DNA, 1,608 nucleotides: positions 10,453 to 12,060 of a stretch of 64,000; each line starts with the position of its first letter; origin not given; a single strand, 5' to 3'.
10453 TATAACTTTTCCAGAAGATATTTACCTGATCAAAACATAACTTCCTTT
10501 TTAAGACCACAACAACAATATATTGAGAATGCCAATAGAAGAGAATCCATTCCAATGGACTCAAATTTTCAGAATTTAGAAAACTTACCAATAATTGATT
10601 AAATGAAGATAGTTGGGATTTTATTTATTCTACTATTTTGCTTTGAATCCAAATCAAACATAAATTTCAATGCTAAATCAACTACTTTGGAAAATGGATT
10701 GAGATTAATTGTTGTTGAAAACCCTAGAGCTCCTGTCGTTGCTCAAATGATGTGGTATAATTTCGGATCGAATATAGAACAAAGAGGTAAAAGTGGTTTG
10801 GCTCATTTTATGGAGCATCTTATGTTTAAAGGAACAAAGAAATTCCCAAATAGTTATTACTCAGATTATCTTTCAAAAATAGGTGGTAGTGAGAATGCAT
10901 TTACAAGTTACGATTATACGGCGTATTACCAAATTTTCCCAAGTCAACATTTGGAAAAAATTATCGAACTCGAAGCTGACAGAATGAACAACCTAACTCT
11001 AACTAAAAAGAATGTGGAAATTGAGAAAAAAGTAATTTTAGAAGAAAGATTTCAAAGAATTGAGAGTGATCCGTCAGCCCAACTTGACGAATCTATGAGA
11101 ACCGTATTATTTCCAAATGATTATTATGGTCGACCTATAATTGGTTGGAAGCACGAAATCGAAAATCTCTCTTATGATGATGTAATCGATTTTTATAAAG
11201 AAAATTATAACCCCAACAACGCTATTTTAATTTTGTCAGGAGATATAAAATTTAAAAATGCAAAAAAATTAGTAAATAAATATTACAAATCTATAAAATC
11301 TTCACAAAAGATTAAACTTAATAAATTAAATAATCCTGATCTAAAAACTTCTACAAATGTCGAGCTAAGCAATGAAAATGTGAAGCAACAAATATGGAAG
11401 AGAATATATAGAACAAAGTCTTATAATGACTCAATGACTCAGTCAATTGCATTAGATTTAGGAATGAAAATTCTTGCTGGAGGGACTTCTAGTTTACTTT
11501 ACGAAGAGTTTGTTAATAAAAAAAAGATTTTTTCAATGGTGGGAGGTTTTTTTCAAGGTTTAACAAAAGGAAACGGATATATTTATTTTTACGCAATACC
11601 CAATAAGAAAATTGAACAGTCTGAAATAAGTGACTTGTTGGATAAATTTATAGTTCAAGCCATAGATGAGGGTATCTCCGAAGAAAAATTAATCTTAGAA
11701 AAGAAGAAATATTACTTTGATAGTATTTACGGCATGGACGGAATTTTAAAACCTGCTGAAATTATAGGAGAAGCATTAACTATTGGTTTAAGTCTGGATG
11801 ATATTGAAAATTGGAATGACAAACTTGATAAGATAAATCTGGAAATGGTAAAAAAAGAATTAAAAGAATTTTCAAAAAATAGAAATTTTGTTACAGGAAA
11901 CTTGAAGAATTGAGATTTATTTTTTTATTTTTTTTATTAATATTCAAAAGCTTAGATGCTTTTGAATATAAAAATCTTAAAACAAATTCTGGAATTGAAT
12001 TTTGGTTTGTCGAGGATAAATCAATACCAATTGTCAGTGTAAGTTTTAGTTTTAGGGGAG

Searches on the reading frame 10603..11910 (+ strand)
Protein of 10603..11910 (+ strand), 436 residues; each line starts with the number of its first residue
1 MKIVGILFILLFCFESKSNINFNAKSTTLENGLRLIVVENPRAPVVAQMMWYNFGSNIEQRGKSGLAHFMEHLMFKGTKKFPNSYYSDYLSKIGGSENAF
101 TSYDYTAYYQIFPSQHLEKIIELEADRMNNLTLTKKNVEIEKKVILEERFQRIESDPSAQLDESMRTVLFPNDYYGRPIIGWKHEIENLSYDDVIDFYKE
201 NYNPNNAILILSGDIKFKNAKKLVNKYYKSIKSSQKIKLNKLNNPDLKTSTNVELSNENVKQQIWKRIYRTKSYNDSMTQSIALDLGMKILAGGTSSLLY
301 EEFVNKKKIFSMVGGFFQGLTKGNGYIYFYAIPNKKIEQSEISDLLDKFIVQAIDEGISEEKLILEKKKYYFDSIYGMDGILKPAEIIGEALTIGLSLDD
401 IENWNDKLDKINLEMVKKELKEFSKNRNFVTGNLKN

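Call 4: search_protein_families(library=pfam, proteins=[window:10603-11910:+], max_evalue=1)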
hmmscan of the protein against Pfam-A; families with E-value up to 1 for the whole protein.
window:10603-11910:+ (436 aa): 5 families
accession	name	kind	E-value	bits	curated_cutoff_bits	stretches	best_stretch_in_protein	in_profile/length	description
PF00675.25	Peptidase_M16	-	2.6e-29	102.5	22.3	1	36-180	3-146/149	Insulinase (Peptidase family M16)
PF05193.26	Peptidase_M16_C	-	2e-21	77.1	23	1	188-367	1-178/181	Peptidase M16 inactive domain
PF08671.16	SinI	-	0.041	14.1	31.4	0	386-403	7-24/28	Anti-repressor SinI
PF02590.22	SPOUT_MTase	-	0.051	14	27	1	209-286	5-74/154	Predicted SPOUT methyltransferase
PF24231.1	DUF7444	-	0.082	13.3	27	1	206-238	42-74/90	Family of unknown function (DUF7444)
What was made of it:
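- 10603..13199 (+): A pair of M16 (insulinase-type) peptidase genes, 10603-11913 and 11910-13199, packed tightly after ORF2. Pfam Peptidase_M16 plus M16_C in both (call 4).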

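Call 11: find_related_loci(query=window:10603-11910:+, collection=genome_contigs, flank=6000)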
Query window:10603-11910:+ (436 aa) in genome_contigs; peptide patterns used: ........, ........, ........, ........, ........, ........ (x = any residue, [..] = any of these).
207 stretches matched a pattern; 165 encode a relative of the query (tblastn E <= 1e-3); the best 80 are kept; 80 distinct loci.
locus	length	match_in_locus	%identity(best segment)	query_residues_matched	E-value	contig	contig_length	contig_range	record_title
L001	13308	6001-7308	100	1-436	0e+0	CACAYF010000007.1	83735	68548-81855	uncultured Alphaproteobacteria bacterium isolate AG-349-G20 genome assembly, contig: AG-349-G20_NODE_7, whole genome sho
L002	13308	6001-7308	99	1-436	0e+0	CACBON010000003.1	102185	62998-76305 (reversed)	uncultured Alphaproteobacteria bacterium isolate AG-359-F09 genome assembly, contig: AG-359-F09_NODE_3, whole genome sho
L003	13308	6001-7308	99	1-436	0e+0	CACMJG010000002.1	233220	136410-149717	MAG: uncultured Alphaproteobacteria bacterium isolate AG-891-J16 genome assembly, contig: AG-891-J16_NODE_2, whole genom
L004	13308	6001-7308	98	1-436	0e+0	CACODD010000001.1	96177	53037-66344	MAG: uncultured Alphaproteobacteria bacterium isolate AH-287-P08 genome assembly, contig: AH-287-P08_NODE_1, whole genom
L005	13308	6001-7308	98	1-436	0e+0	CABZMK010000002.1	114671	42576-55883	MAG: uncultured Alphaproteobacteria bacterium isolate AG-337-K15 genome assembly, contig: AG-337-K15_NODE_2, whole genom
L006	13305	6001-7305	98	1-436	0e+0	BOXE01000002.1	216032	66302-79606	MAG: Alphaproteobacteria bacterium CM1_5m.P40 DNA, sequence02, whole genome shotgun sequence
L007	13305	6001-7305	90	1-435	0e+0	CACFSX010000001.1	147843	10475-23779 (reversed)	uncultured Alphaproteobacteria bacterium isolate AG-908-P05 genome assembly, contig: AG-908-P05_NODE_1, whole genome sho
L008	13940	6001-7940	77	22-436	0e+0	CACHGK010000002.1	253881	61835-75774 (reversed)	uncultured Alphaproteobacteria bacterium isolate AG-911-L17 genome assembly, contig: AG-911-L17_NODE_2, whole genome sho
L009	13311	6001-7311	73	1-436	0e+0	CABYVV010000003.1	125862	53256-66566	MAG: uncultured Alphaproteobacteria bacterium isolate AG-895-B20 genome assembly, contig: AG-895-B20_NODE_3, whole genom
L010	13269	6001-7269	78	13-436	0e+0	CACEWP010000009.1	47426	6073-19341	uncultured Alphaproteobacteria bacterium isolate AG-907-I19 genome assembly, contig: AG-907-I19_NODE_9, whole genome sho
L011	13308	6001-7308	64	1-435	0e+0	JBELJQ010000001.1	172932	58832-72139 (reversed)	MAG: Pelagibacteraceae bacterium isolate REMEI136_ass_metaspades_bin.23 NODE_30_length_172932_cov_7.961198, whole genome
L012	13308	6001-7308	66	1-436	0e+0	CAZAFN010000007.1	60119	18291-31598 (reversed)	MAG TPA_asm: uncultured Alphaproteobacteria bacterium isolate SRP077602_co3_226 genome assembly, contig: NODE_385_length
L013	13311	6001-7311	61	1-436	6e-180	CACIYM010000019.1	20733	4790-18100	uncultured Alphaproteobacteria bacterium isolate AG-914-I17 genome assembly, contig: AG-914-I17_NODE_19, whole genome sh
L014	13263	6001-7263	65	16-436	9e-180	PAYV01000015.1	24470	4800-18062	MAG: Rickettsiales bacterium isolate SP91 129882, whole genome shotgun sequence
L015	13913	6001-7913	62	22-436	4e-179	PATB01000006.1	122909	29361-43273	MAG: Alphaproteobacteria bacterium isolate SAT166 266664, whole genome shotgun sequence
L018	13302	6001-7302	59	6-434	7e-167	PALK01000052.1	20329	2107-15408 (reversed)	MAG: Rickettsiales bacterium isolate SAT45 324459, whole genome shotgun sequence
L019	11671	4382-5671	55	6-435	3e-158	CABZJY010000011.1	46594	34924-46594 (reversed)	MAG: uncultured Alphaproteobacteria bacterium isolate AG-896-A16 genome assembly, contig: AG-896-A16_NODE_11, whole geno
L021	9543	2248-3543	63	7-434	2e-177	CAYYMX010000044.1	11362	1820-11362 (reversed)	MAG TPA_asm: uncultured Alphaproteobacteria bacterium isolate SRP077602_co4_20 genome assembly, contig: NODE_10588_lengt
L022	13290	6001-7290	39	6-434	1e-101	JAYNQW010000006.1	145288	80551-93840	MAG: Rhodospirillaceae bacterium isolate 139539_COM_concoct_bins.tsv.212 NODE_70_length_145288_cov_7.999752, whole genom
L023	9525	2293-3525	36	4-412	1e-83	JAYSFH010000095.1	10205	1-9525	MAG: Dongia sp. isolate ZZ2_ZZA25_bin.18 NODE_3223_length_10205_cov_4.898522, whole genome shotgun sequence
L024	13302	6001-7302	35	4-432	2e-83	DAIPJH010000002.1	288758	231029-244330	MAG TPA_asm: Rickettsiales bacterium isolate CTOTU9729 NODE_2_length_288758_cov_13.647098, whole genome shotgun sequence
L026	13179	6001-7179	38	23-412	1e-81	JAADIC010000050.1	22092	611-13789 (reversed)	MAG: Alphaproteobacteria bacterium isolate M_MetaBat.230 contig-127_3216, whole genome shotgun sequence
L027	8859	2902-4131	34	25-434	2e-79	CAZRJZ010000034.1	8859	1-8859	MAG TPA_asm: uncultured Rickettsiales bacterium isolate SRP342105_co1_377 genome assembly, contig: NODE_10969_length_885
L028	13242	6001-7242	37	22-434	3e-77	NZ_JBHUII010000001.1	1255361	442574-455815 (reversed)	Kiloniella antarctica strain KCTC 42186 platanus_K_default_1, whole genome shotgun sequence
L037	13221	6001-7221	36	6-418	2e-68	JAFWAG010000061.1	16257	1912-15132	MAG: Alphaproteobacteria bacterium isolate RGIG5556 Sheep_Colon.Co__c2450523, whole genome shotgun sequence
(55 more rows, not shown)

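Call 16: search_protein_families(library=pfam, proteins=[L022:5188-5799:+, L023:1647-2246:+, L024:5479-5976:+, L026:5303-5827:+, L027:2231-2812:+, L028:5115-5693:+, L037:5377-5964:+, L019:3725-4360:+, L018:5359-5991:+, L021:1615-2235:+], max_evalue=1)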
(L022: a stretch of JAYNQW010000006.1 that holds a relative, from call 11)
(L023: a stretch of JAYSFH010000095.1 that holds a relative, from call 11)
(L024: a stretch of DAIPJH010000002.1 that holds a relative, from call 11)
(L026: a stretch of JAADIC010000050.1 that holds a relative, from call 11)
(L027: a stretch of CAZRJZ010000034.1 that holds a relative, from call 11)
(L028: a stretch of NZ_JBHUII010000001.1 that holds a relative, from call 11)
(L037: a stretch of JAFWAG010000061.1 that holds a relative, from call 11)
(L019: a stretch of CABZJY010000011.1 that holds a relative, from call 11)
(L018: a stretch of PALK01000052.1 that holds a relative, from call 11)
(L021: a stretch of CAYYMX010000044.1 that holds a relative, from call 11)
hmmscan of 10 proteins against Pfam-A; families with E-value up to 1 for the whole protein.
L022:5188-5799:+ (204 aa): 1 family
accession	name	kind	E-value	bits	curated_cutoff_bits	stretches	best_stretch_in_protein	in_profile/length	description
PF11233.13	DUF3035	-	5.8e-35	121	23.2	1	26-179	3-141/141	Protein of unknown function (DUF3035)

L023:1647-2246:+ (200 aa): 2 families
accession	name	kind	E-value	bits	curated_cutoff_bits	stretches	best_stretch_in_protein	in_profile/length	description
PF11233.13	DUF3035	-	1.6e-39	135.8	23.2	1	28-177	2-140/141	Protein of unknown function (DUF3035)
PF25342.1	GT_PLOD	-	0.14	11.8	27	1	110-145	127-162/246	PLOD GT domain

L024:5479-5976:+ (166 aa): 2 families
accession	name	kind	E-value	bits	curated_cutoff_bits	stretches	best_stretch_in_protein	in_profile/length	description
PF11233.13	DUF3035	-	1.3e-20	74.5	23.2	1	24-159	2-138/141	Protein of unknown function (DUF3035)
PF08139.17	LPAM_1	-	0.0029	18.4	20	1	1-17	1-17/18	Prokaryotic membrane lipoprotein lipid attachment site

L026:5303-5827:+ (175 aa): 2 families
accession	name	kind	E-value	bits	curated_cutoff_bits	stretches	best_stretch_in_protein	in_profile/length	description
PF11233.13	DUF3035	-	4.1e-46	157.2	23.2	1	29-168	2-141/141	Protein of unknown function (DUF3035)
PF10907.13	DUF2749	-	0.43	11.1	25.5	0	50-89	27-62/72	Protein of unknown function (DUF2749)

L027:2231-2812:+ (194 aa): 1 family
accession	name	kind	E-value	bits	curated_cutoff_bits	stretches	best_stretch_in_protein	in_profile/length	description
PF11233.13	DUF3035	-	4.6e-19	69.5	23.2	1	24-171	1-140/141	Protein of unknown function (DUF3035)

L028:5115-5693:+ (193 aa): 2 families
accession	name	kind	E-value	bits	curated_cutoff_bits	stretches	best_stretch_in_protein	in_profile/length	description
PF11233.13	DUF3035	-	9.3e-35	120.4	23.2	1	24-167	1-140/141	Protein of unknown function (DUF3035)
PF08139.17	LPAM_1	-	0.074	14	20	1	1-20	1-18/18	Prokaryotic membrane lipoprotein lipid attachment site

L037:5377-5964:+ (196 aa): 1 family
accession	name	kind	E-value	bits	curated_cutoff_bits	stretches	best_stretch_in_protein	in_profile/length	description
PF11233.13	DUF3035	-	2.6e-31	109.2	23.2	1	25-176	1-141/141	Protein of unknown function (DUF3035)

L019:3725-4360:+ (212 aa): 0 families

L018:5359-5991:+ (211 aa): 0 families

L021:1615-2235:+ (207 aa): 0 families
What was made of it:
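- On BamF / DUF3035 (PF11233): True DUF3035 proteins in the same slot score E 1e-19 to 1e-46 (call 16).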

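Call 35: find_homologous_proteins(query=A3, max_evalue=0.001)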
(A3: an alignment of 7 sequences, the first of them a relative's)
Query A3 (7 sequences) (204 aa, profile of the alignment): 1790 proteins with E <= 0.001 among 8000 candidates; the best 120 are listed.
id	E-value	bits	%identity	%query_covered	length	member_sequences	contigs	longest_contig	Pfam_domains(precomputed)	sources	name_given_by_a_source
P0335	6.0e-71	256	99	100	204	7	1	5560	PF11233.14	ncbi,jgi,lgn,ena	jgi:hypothetical protein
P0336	6.8e-68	246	31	99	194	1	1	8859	PF11233.14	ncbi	-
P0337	1.3e-67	245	38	99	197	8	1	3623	PF11233.14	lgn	-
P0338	4.6e-67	244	38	93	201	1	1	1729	PF11233.14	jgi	jgi:hypothetical protein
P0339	6.7e-67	243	39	99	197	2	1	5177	PF11233.14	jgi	jgi:hypothetical protein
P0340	1.0e-66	243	39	99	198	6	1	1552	PF11233.14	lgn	-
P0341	1.2e-66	242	39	90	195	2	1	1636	PF11233.14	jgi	jgi:hypothetical protein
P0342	1.9e-66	242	38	99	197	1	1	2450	PF11233.14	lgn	-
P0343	2.0e-65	238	40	83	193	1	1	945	PF11233.14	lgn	-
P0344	6.8e-65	237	39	99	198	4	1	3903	PF11233.14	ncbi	-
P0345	7.2e-65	237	35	90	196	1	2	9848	PF11233.14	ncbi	ncbi:MAG TPA: DUF3035 domain-containing protein [Dongiaceae bacterium]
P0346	8.0e-65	236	41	97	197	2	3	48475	PF11233.14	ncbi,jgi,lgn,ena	-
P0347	1.0e-64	236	39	99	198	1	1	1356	PF11233.14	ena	-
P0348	1.6e-64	235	39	99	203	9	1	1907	PF11233.14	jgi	jgi:hypothetical protein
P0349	2.3e-64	235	39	99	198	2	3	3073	PF11233.14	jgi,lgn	jgi:hypothetical protein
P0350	7.9e-64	233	41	84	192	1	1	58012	PF11233.14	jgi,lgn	jgi:hypothetical protein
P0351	3.6e-63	231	40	90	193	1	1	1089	PF11233.14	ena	-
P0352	4.2e-63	231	39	90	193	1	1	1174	PF11233.14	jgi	jgi:hypothetical protein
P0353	2.1e-62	229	39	90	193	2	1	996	PF11233.14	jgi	-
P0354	8.5e-62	227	77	100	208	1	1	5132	PF11233.14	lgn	-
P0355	9.3e-61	223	41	91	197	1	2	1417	PF11233.14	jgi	jgi:hypothetical protein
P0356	6.8e-60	220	71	100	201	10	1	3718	PF11233.14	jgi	jgi:hypothetical protein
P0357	4.8e-59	218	70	100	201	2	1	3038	PF11233.14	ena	-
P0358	6.8e-59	217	43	85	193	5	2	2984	PF11233.14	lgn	-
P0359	1.8e-58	216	37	94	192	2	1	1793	PF11233.14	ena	-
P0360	2.6e-58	215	42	84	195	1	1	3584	PF11233.14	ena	-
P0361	3.5e-58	215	39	98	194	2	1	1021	PF11233.14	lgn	-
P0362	3.6e-58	215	40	84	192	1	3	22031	PF11233.14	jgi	jgi:hypothetical protein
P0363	3.8e-58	215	43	89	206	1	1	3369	PF11233.14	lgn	-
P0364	6.1e-58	214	40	84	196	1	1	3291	PF11233.14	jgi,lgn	jgi:hypothetical protein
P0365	6.4e-58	214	36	85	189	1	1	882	PF11233.14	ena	-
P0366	7.0e-58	214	38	88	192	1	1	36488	PF11233.14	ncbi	-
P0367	8.6e-58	213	38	99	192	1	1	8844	PF11233.14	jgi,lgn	-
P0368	1.1e-57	213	36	92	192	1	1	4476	PF11233.14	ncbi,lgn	ncbi:MAG: DUF3035 domain-containing protein [Kiloniellaceae bacterium]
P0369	1.4e-57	213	41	92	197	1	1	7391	PF11233.14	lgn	-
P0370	2.1e-57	212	39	85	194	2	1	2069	PF11233.14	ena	-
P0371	2.7e-57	212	41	92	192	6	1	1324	PF11233.14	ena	-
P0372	3.1e-57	212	40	93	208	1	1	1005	PF11233.14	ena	-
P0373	3.3e-57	212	35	94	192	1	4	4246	PF11233.14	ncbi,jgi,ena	-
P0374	3.4e-57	212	36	94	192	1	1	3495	PF11233.14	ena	-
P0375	3.6e-57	211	71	100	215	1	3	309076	PF11233.14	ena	-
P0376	3.7e-57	211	36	92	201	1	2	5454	PF11233.14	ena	-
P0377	4.2e-57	211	39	84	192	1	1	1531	PF11233.14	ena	-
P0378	4.3e-57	211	41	90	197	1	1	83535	PF11233.14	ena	-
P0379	5.4e-57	211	36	94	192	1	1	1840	PF11233.14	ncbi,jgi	-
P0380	5.8e-57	211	38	91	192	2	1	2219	PF11233.14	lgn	-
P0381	7.3e-57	210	37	91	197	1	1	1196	PF11233.14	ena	-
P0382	8.7e-57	210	40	92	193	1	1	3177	PF11233.14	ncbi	-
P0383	9.9e-57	210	39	99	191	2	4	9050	PF11233.14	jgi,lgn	jgi:hypothetical protein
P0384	1.1e-56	210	35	94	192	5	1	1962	PF11233.14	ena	-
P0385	1.2e-56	210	36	94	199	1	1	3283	PF11233.14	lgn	-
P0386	2.1e-56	209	37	93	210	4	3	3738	PF11233.14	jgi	jgi:hypothetical protein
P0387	2.2e-56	209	38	89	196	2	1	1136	PF11233.14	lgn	-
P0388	2.3e-56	209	70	100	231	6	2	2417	PF11233.14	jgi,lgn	jgi:hypothetical protein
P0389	2.4e-56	209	35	94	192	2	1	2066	PF11233.14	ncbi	-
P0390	2.6e-56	209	36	91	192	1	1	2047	PF11233.14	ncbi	-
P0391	2.7e-56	209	35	94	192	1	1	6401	PF11233.14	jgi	jgi:hypothetical protein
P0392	3.3e-56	208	39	95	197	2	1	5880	PF11233.14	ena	-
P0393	4.8e-56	208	36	94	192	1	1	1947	PF11233.14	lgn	-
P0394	5.2e-56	208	37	91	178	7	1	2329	PF11233.14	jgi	jgi:hypothetical protein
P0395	5.4e-56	208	35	94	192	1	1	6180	PF11233.14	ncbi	-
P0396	5.6e-56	208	39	98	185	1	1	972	PF11233.14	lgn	-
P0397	6.0e-56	207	37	91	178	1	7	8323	PF11233.14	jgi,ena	jgi:hypothetical protein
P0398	6.7e-56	207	35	99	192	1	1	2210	PF11233.14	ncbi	-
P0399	7.9e-56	207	67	100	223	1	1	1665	PF11233.14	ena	-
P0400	8.1e-56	207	40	95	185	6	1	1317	PF11233.14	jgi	jgi:hypothetical protein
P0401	1.1e-55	207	38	94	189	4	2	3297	PF11233.14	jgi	jgi:hypothetical protein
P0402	1.1e-55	207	39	84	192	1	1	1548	PF11233.14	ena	-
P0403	1.2e-55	206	32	98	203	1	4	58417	PF11233.14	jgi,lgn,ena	-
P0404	1.3e-55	206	38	98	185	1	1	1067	PF11233.14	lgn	-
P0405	1.6e-55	206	34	94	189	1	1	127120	PF11233.14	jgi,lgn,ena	-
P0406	1.9e-55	206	39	94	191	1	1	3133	PF11233.14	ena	-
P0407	2.2e-55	206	35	94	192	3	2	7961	PF11233.14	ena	-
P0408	2.7e-55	205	63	100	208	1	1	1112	PF11233.14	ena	-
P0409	3.1e-55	205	37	84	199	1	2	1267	PF11233.14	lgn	-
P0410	3.3e-55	205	36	97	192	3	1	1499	PF11233.14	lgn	-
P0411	4.8e-55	205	36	94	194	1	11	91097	PF11233.14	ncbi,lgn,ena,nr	ncbi:MAG: DUF3035 domain-containing protein [Kiloniellales bacterium]|nr:DUF3035 domain-containing p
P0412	5.0e-55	204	34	97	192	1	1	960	PF11233.14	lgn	-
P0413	5.4e-55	204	37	89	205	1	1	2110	PF11233.14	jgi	jgi:hypothetical protein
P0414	6.9e-55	204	35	90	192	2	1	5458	PF11233.14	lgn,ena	-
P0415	7.3e-55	204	37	89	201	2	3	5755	PF11233.14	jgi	jgi:hypothetical protein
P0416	7.8e-55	204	39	98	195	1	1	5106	PF11233.14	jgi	jgi:hypothetical protein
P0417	1.1e-54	203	38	94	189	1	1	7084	PF11233.14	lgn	-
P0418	1.2e-54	203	36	92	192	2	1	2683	PF11233.14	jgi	jgi:hypothetical protein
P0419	1.8e-54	203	41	84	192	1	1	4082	PF11233.14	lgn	-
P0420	1.9e-54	203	40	84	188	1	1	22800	PF11233.14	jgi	jgi:hypothetical protein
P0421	2.0e-54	203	39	83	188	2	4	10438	PF11233.14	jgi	jgi:hypothetical protein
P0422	3.3e-54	202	37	99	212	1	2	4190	PF11233.14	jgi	jgi:hypothetical protein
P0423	3.8e-54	202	41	85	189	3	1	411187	PF11233.14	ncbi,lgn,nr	ncbi:DUF3035 domain-containing protein [Caenispirillum salinarum]|nr:DUF3035 domain-containing prote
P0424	4.4e-54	201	37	93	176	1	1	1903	PF11233.14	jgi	jgi:hypothetical protein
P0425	4.5e-54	201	40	90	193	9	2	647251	PF11233.14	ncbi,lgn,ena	ncbi:MAG: DUF3035 domain-containing protein [Kiloniellales bacterium]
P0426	4.7e-54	201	36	92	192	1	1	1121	PF11233.14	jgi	-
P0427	5.0e-54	201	39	99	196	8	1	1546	PF11233.14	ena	-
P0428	5.7e-54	201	37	99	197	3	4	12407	PF11233.14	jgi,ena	jgi:hypothetical protein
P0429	5.8e-54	201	39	89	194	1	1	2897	PF11233.14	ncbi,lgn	-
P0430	6.2e-54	201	38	96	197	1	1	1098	PF11233.14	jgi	jgi:hypothetical protein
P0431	7.4e-54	201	36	99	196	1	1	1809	PF11233.14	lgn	-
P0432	9.5e-54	200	39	83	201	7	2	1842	PF11233.14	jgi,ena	-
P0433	9.6e-54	200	42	98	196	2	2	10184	PF11233.14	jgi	-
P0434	1.0e-53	200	37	99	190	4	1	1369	PF11233.14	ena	-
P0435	1.1e-53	200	61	100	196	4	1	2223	PF11233.14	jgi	jgi:hypothetical protein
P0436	1.1e-53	200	38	90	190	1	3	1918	PF11233.14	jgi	jgi:Protein of unknown function (DUF3035)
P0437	1.4e-53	200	35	86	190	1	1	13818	PF11233.14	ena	-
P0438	1.4e-53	200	35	96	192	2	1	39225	PF11233.14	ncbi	ncbi:MAG: DUF3035 domain-containing protein [Rhodospirillaceae bacterium]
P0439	1.7e-53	199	36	97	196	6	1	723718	PF11233.14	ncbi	-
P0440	1.8e-53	199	37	85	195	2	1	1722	PF11233.14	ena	-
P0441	1.9e-53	199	37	89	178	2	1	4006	PF11233.14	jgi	jgi:hypothetical protein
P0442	2.2e-53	199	36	94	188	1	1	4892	PF11233.14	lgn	-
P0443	3.1e-53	199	40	98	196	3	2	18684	PF11233.14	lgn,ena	-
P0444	3.2e-53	199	38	86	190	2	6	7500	PF11233.14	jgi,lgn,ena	-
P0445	3.3e-53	199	39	84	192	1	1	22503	PF11233.14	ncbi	-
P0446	4.0e-53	198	37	90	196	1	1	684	PF11233.14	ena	-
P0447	5.0e-53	198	37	96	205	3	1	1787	PF11233.14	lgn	-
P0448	5.7e-53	198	38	99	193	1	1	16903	PF11233.14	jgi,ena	jgi:hypothetical protein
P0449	7.5e-53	197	40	83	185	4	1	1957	PF11233.14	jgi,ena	-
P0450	7.9e-53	197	37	76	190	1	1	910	PF11233.14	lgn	-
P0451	8.4e-53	197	34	99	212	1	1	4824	PF11233.14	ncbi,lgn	-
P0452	8.4e-53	197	38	89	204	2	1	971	PF11233.14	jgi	jgi:hypothetical protein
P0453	9.0e-53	197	61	100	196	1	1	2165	PF11233.14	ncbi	ncbi:MAG: DUF3035 domain-containing protein [Rhodospirillales bacterium]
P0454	1.2e-52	197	38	83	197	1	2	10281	PF11233.14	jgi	jgi:hypothetical protein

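Call 56: search_solved_structures(query=A3, max_evalue=1, show_alignments=2)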
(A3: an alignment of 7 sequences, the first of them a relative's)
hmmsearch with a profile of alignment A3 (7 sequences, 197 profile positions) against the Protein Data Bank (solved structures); distinct sequences matched with E-value up to 1: 2.
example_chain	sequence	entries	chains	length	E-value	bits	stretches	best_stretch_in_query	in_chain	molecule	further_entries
3vh5_A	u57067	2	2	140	0.15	15.2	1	124-189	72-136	CENP-S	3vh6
5uqd_A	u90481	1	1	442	0.6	13.2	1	80-148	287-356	DumPY: shorter than wild-type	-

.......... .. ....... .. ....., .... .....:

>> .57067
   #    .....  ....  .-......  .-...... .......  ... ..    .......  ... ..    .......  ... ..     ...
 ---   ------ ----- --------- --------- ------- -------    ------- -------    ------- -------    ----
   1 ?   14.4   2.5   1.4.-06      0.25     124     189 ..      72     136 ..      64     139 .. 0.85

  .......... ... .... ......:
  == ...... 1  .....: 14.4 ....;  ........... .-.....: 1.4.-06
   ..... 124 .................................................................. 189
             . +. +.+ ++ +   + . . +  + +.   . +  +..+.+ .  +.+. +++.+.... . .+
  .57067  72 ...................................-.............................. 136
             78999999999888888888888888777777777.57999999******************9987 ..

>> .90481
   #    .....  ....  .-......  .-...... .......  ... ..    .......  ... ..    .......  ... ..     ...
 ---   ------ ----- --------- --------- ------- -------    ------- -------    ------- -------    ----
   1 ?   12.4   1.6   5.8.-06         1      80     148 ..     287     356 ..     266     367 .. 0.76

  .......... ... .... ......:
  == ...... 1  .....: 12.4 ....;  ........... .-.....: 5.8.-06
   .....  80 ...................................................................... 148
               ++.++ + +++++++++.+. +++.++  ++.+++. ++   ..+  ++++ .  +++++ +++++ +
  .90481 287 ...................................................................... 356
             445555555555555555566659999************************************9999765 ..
